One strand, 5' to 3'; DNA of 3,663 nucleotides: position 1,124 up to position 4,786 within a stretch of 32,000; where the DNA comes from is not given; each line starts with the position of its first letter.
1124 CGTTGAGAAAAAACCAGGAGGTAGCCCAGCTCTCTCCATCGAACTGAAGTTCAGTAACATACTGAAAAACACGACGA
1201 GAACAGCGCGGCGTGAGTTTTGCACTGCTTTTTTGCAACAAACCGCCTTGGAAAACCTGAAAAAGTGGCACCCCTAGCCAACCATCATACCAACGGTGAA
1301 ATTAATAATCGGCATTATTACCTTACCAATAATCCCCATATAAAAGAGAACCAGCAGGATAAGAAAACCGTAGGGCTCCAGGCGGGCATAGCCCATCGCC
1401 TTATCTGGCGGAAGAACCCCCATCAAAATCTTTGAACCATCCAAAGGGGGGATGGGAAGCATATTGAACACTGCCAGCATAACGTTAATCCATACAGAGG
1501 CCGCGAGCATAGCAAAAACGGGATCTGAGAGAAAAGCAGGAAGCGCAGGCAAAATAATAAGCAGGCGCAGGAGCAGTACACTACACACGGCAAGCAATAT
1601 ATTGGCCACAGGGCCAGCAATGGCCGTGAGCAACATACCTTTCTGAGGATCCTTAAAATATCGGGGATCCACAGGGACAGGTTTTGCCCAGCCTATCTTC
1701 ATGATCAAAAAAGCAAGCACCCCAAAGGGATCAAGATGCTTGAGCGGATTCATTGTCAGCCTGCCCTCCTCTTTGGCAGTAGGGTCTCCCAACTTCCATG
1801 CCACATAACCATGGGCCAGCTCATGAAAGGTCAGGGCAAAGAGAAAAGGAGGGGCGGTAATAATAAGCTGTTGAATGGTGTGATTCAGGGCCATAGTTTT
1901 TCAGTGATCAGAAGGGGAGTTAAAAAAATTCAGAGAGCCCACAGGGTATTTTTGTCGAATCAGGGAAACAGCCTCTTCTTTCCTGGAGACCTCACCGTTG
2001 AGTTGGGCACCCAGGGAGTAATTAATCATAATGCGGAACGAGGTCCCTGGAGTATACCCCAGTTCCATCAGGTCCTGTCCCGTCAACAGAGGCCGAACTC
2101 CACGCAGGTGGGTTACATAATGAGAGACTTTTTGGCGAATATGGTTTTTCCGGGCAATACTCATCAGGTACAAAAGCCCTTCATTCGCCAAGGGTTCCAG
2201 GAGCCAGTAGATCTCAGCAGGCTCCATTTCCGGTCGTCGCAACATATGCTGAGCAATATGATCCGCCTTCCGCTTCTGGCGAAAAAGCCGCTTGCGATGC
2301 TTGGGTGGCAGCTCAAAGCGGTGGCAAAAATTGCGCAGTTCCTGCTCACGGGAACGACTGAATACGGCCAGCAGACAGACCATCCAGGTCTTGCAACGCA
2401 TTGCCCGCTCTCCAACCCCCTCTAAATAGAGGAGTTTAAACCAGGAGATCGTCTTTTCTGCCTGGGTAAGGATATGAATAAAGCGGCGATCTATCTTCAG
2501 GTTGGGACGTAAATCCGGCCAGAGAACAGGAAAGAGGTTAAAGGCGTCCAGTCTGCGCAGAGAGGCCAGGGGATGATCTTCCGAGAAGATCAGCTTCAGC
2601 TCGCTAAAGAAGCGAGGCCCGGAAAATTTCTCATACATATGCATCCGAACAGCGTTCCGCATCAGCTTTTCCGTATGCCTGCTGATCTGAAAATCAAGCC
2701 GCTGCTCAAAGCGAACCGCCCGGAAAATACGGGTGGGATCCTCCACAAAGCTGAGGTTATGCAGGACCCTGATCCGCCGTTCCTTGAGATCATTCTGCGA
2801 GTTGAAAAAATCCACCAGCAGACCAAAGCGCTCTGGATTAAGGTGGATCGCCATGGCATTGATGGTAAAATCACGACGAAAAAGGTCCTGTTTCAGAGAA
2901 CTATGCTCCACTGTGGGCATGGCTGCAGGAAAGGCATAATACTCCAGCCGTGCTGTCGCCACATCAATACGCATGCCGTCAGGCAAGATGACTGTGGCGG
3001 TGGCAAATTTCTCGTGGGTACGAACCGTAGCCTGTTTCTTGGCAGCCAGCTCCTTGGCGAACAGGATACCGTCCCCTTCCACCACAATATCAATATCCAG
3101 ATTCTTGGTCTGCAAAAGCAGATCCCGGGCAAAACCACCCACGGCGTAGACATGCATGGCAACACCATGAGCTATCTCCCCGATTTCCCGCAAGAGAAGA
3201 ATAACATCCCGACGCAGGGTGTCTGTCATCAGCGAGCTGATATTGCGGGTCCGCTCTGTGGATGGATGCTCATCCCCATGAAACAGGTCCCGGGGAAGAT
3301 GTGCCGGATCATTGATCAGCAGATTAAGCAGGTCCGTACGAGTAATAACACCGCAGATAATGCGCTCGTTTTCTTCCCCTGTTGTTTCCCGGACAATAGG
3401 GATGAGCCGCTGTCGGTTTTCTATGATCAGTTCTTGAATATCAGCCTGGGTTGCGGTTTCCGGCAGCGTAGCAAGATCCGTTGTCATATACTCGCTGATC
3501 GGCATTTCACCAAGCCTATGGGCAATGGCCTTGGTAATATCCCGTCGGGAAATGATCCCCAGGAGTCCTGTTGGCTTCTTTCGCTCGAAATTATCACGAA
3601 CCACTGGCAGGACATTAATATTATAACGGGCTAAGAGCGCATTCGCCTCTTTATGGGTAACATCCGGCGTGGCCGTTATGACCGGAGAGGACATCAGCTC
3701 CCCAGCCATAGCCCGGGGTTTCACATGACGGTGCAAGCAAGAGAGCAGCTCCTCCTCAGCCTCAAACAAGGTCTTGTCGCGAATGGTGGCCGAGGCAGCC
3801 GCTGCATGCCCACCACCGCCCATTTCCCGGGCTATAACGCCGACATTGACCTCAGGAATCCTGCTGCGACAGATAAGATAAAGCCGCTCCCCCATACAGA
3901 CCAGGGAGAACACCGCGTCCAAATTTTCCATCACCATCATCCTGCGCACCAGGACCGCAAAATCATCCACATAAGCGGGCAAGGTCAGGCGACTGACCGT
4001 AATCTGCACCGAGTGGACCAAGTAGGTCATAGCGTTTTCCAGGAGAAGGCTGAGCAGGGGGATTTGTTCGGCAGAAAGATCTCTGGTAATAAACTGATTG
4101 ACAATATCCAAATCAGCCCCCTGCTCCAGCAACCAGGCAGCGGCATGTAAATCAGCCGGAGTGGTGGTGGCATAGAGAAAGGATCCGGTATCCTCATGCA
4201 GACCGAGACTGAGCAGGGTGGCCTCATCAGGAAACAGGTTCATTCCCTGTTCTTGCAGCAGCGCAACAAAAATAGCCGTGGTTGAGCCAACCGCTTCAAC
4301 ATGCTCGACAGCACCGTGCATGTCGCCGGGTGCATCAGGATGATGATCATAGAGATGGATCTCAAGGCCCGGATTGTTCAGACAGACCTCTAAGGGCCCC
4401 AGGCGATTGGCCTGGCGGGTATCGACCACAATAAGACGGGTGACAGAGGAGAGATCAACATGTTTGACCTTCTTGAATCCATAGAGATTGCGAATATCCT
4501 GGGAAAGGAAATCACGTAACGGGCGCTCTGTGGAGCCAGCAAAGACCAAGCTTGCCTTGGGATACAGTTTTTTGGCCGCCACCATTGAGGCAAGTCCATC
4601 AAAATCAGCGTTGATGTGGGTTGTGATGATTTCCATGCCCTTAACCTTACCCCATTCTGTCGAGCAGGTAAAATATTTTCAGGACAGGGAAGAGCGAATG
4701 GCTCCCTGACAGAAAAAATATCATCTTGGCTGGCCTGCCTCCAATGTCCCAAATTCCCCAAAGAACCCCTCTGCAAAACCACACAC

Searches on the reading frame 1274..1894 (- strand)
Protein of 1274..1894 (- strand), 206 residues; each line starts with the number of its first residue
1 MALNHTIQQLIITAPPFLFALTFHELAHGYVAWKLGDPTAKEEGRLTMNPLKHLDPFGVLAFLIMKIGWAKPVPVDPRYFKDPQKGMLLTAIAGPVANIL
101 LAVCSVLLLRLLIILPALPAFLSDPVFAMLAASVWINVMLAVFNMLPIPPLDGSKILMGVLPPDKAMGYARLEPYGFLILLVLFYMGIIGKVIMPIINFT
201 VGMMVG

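Call 34: search_protein_families(library=pfam, proteins=[window:1274-1894:-], max_evalue=0.001)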
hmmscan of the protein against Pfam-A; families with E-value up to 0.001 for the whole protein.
window:1274-1894:- (206 aa): 1 family
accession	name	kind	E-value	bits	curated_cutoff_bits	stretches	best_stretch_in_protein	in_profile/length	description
PF02163.28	Peptidase_M50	-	6.1e-11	42.5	27.2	1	126-162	159-195/221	Peptidase family M50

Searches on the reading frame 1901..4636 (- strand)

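Call 34: search_protein_families(library=pfam, proteins=[window:1901-4636:-], max_evalue=0.001)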
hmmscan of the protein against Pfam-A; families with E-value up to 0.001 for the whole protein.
window:1901-4636:- (911 aa): 5 families
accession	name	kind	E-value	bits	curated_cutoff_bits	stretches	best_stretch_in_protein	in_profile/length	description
PF01743.26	PolyA_pol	-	3.8e-26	92.3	23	1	496-623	1-126/126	Poly A polymerase head domain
PF00571.33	CBS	-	1.3e-22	80.2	24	2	311-372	1-56/57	CBS domain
PF12627.12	PolyA_pol_RNAbd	-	7.8e-07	29.2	22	1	648-710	1-61/64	Probable RNA and SrmB- binding site of polymerase A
PF01368.27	DHH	-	8.3e-07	29.8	28.1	1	3-145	3-124/125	DHH family, N-terminal domain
PF02272.25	DHHA1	-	4.1e-05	24.4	25.9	1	257-297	50-92/102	DHHA1 domain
